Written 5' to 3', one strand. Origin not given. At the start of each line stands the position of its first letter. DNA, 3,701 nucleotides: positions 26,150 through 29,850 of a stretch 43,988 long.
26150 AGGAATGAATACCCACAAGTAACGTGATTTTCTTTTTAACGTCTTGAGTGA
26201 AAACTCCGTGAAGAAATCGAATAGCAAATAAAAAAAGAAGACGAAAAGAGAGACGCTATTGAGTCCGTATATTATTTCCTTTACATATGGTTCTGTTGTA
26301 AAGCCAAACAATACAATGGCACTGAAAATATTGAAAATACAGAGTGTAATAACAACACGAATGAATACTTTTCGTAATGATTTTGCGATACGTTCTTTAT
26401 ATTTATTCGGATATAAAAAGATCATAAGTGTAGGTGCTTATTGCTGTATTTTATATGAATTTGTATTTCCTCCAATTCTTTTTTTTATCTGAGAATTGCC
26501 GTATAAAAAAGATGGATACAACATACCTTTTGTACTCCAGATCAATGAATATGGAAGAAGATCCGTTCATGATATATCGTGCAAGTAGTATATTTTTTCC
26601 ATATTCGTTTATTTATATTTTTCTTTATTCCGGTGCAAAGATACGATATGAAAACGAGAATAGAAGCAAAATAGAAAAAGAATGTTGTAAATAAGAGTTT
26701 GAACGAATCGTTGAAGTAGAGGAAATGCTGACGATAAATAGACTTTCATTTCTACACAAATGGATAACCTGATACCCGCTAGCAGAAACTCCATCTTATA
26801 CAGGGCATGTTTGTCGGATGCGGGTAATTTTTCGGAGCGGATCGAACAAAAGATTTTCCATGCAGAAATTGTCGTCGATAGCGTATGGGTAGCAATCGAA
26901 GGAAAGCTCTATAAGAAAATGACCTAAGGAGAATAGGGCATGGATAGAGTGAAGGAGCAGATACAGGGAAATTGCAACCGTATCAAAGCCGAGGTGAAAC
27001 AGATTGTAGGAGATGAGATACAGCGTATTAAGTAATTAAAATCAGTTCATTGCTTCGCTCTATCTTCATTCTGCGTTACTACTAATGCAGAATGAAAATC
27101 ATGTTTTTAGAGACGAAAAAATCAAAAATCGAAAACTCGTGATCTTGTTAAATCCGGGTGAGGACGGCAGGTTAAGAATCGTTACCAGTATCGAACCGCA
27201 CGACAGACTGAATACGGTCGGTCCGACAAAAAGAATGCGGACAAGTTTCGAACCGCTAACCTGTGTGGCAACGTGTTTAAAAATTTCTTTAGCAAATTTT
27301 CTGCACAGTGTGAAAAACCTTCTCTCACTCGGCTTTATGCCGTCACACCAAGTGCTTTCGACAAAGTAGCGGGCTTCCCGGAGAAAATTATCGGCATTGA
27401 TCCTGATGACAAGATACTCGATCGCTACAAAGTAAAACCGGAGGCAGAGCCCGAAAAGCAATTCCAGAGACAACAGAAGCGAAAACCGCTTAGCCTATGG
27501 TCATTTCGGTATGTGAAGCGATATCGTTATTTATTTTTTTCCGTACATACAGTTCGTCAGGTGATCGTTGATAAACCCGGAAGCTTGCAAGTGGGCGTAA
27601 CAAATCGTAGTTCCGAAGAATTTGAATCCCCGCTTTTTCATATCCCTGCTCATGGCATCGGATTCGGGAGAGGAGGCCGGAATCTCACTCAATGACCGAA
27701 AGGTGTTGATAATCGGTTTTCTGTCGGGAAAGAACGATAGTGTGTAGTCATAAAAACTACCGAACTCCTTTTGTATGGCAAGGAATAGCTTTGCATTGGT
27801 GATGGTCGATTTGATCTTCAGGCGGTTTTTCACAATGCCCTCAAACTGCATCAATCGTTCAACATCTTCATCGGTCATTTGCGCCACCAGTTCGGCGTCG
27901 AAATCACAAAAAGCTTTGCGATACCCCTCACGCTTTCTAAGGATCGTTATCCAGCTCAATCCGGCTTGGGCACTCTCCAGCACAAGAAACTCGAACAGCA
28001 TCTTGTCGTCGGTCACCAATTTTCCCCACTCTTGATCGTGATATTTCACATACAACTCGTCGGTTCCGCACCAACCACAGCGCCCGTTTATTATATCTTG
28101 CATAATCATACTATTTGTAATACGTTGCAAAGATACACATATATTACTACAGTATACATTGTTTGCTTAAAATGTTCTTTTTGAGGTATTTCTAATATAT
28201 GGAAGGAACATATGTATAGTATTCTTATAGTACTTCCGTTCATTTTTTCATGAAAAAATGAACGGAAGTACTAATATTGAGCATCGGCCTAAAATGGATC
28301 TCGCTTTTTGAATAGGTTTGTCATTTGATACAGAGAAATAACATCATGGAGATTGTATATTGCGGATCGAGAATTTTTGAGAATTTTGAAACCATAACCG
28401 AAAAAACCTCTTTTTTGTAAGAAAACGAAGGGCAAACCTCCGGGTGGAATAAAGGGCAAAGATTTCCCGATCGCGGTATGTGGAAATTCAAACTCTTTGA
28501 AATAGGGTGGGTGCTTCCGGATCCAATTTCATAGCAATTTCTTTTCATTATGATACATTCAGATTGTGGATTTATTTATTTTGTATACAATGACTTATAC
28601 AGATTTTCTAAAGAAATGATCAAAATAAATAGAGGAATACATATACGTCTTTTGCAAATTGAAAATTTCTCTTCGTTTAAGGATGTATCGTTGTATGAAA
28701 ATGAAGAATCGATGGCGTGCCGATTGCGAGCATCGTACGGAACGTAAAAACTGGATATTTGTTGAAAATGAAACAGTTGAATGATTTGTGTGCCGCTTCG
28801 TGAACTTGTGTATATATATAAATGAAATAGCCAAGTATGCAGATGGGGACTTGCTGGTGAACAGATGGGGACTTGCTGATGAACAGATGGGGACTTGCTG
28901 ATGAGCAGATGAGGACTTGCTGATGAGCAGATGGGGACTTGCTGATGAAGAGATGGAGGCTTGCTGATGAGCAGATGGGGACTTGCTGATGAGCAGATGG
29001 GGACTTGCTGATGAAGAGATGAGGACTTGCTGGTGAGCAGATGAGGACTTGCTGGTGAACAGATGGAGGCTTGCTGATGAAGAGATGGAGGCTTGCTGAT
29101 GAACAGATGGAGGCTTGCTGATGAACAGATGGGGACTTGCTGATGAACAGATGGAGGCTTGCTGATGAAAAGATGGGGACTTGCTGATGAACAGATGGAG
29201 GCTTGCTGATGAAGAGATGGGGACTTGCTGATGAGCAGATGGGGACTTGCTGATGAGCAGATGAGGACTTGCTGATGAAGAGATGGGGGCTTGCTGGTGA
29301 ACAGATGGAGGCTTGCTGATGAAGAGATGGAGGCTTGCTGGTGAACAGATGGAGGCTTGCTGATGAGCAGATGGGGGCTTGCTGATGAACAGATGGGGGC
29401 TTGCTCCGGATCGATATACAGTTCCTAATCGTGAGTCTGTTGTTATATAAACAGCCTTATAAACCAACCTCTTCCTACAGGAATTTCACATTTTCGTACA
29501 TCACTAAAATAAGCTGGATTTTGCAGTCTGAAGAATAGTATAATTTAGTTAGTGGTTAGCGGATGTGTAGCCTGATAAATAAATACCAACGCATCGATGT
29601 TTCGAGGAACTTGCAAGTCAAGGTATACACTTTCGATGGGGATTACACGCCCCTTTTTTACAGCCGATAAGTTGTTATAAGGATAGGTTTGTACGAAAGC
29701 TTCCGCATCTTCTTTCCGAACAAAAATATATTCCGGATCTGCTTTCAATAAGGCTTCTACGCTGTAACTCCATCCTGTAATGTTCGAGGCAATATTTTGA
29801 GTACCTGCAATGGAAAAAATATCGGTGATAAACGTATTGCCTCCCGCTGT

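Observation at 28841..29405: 25.7-copy spacer-less tandem array of a 22-bp unit with variation locked to six positions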

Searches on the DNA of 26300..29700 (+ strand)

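Call 38: search_rna_families(source=window, start=26300, end=29700, threshold=evalue, max_evalue=1)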
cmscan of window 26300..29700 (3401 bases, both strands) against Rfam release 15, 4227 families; matches with E-value up to 1: 12.
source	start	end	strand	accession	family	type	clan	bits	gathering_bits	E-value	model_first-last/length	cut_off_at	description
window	28211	28313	+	RF01859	Phe_leader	Cis-reg; leader;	-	31.4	55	0.015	1-125/125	no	Phenylalanine leader peptide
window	28228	28275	+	RF03217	mir-3167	Gene; miRNA;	-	30.5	86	0.0098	1-59/59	no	mir-3167 microRNA precursor family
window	28188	28259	-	RF01597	snoR22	Gene; snRNA; snoRNA; CD-box;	-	28.4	50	0.49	1-83/83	no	small nucleolar RNA snoR22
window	28229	28272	+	RF04147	MIR6224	Gene; miRNA;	-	28.2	171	0.01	1-176/176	no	MIR6224 microRNA precursor family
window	28226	28273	-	RF00774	mir-360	Gene; miRNA;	-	27.5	60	0.0075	1-62/62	no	mir-360 microRNA precursor family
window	28225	28276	+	RF00774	mir-360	Gene; miRNA;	-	25.8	60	0.023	1-62/62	no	mir-360 microRNA precursor family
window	28221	28281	+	RF03514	mir-6128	Gene; miRNA;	-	24.3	92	0.55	1-64/64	no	mir-6128 microRNA precursor family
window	28225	28276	+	RF03747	mir-4536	Gene; miRNA;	-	22.9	76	0.7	1-88/88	no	mir-4536 microRNA precursor family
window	28225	28276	-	RF03747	mir-4536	Gene; miRNA;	-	22.8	76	0.76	1-88/88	no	mir-4536 microRNA precursor family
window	28225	28276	+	RF03187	MIR1512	Gene; miRNA;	-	21.3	79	0.84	1-94/94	no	MIR1512 microRNA precursor family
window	29180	29233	+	RF01139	sR2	Gene; snRNA; snoRNA; CD-box;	-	19.5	42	0.3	1-57/57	no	Small nucleolar RNA sR2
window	28916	28969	+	RF01139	sR2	Gene; snRNA; snoRNA; CD-box;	-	18.5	42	0.54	1-57/57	no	Small nucleolar RNA sR2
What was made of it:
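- On Described RNA families (Rfam 15): Only sub-threshold chance hits appear at E <= 1 (call 38).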

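Call 39: search_dna_similar(query=window:28131-29544:+, collection=plasmids, mode=distant, max_evalue=0.001)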
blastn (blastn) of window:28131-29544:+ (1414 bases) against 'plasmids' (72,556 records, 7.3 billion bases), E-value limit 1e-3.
No match.

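Call 40: search_dna_similar(query=window:28131-29544:+, collection=phages, mode=distant, max_evalue=0.001)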
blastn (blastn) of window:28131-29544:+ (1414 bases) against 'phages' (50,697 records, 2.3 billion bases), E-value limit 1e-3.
No match.
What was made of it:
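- On Iteron / centromere-like (parC, sopC) arrays: No plasmid or phage similarity (calls 39, 40).
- No match in plasmids or phages (calls 39, 40). No plasmid or phage record is similar (calls 39, 40).
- Tried and rejected: blastn of the whole 1.4-kb spacer against plasmids and phages gave no match (calls 39, 40).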

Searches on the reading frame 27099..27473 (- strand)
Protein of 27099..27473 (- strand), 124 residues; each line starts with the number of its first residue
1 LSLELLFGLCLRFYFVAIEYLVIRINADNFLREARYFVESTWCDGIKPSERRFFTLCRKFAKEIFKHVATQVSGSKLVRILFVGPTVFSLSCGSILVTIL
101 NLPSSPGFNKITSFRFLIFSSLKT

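Call 42: search_protein_families(library=pfam, max_evalue=1, proteins=[window:27099-27473:-])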
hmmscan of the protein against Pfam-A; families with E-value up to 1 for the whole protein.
window:27099-27473:- (124 aa): 1 family
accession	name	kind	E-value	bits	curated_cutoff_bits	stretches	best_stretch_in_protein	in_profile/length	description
PF24005.1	DUF7320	-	0.13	12.7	27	1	52-77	11-36/78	Domain of unknown function (DUF7320)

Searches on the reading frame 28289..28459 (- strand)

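Call 42: search_protein_families(library=pfam, max_evalue=1, proteins=[window:28289-28459:-])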
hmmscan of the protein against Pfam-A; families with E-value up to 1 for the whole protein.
window:28289-28459:- (56 aa): 1 family
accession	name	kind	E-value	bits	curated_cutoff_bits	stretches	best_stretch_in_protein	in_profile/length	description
PF07757.19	AdoMet_MTase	-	0.19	12.4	27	1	8-45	73-110/115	Predicted AdoMet-dependent methyltransferase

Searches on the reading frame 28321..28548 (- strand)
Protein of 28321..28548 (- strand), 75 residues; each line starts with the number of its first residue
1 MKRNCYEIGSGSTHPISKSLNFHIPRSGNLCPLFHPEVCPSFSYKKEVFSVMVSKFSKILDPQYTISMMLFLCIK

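Call 42: search_protein_families(library=pfam, max_evalue=1, proteins=[window:28321-28548:-])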
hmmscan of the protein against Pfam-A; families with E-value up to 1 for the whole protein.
window:28321-28548:- (75 aa): 1 family
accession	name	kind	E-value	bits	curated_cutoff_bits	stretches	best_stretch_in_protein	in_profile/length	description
PF18561.7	Regnase_1_C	-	0.11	12.7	25.7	0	29-63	12-36/46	Endoribonuclease Regnase 1/ ZC3H12 C-terminal domain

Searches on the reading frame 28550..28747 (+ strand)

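Call 42: search_protein_families(library=pfam, max_evalue=1, proteins=[window:28550-28747:+])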
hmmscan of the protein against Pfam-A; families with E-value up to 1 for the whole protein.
window:28550-28747:+ (65 aa): 1 family
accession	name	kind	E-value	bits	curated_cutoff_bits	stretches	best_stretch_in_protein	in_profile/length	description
PF08980.16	DUF1883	-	0.0056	17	26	1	15-50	10-45/89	Domain of unknown function (DUF1883)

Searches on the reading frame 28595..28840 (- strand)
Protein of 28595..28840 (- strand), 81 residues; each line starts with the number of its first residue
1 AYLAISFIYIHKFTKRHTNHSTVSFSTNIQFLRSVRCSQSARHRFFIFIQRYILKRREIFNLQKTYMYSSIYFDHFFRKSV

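Call 42: search_protein_families(library=pfam, max_evalue=1, proteins=[window:28595-28840:-])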
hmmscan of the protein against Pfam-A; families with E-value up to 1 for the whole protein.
window:28595-28840:- (81 aa): 0 families
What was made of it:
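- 28104..28840 (.): Left spacer (737 bp, 33% GC) between the array and the tag start. It contains a weak terminator-like hairpin (28442-28426, minus strand) and a perfect 46-bp palindrome (28228-28273). Its short ORFs have no credible Pfam hit (call 42).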

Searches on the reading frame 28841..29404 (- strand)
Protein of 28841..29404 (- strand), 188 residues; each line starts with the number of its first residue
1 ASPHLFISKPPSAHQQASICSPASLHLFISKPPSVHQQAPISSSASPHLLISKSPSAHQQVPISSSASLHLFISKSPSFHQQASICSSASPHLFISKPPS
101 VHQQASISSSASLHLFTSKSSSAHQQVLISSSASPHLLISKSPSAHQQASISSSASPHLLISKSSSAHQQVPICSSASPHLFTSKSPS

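Call 24: find_homologous_proteins(query=window:28841-29404:-, max_evalue=0.001)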
Query window:28841-29404:-: 8000 candidates shared short words with the query, none scored E <= 0.001.
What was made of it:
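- On Bacterial minisatellite / VNTR: No homologues (call 24).
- The gene-calling pipeline did not call it (no self-hit, call 24).
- Tried and rejected: The array translation gave nothing in the word-indexed 5.8-billion protein search (call 24).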

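Call 58: search_protein_representatives(protein=window:28841-29404:-)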
Query: 188 residues. Proteins with E-value up to 0.001 (for the whole library): 36; up to 1e-10: 5; up to 1e-30: 0. The best 36 are listed.
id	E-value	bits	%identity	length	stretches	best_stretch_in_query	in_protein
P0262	8.3e-25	104.0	51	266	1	2-126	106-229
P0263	3.5e-19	85.7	44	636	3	42-187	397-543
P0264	1.7e-14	70.5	28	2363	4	45-169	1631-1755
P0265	1.9e-12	63.9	35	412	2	20-185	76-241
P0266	8.3e-11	58.5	24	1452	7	108-183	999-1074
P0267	1.4e-10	57.7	49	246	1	72-170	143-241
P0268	1.0e-08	51.7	40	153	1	73-165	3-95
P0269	1.8e-08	50.9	36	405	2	39-186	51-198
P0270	1.2e-07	48.2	28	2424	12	22-182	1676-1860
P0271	4.2e-07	46.5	37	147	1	3-102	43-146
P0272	4.7e-07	46.3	35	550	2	9-186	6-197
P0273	1.4e-06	44.7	28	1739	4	27-168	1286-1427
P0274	2.1e-06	44.2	24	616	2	39-187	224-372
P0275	4.8e-06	43.0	32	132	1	34-110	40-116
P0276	1.2e-05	41.7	43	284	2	52-149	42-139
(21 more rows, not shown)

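Call 60: find_encoding_contigs(protein=P0262, flank=3000, max_places=3)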
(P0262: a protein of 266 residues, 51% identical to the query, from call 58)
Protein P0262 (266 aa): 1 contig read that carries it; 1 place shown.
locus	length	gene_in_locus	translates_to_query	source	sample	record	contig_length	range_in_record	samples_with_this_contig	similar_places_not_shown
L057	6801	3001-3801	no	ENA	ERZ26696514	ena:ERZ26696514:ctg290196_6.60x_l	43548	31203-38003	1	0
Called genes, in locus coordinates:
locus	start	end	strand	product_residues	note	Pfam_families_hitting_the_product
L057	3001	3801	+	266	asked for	-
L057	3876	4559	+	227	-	-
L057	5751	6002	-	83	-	-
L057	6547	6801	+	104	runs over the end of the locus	-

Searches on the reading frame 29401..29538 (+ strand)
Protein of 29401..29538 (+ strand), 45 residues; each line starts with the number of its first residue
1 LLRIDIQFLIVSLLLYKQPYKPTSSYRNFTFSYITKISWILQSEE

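Call 42: search_protein_families(library=pfam, max_evalue=1, proteins=[window:29401-29538:+])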
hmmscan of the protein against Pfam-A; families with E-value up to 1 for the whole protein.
window:29401-29538:+ (45 aa): 0 families
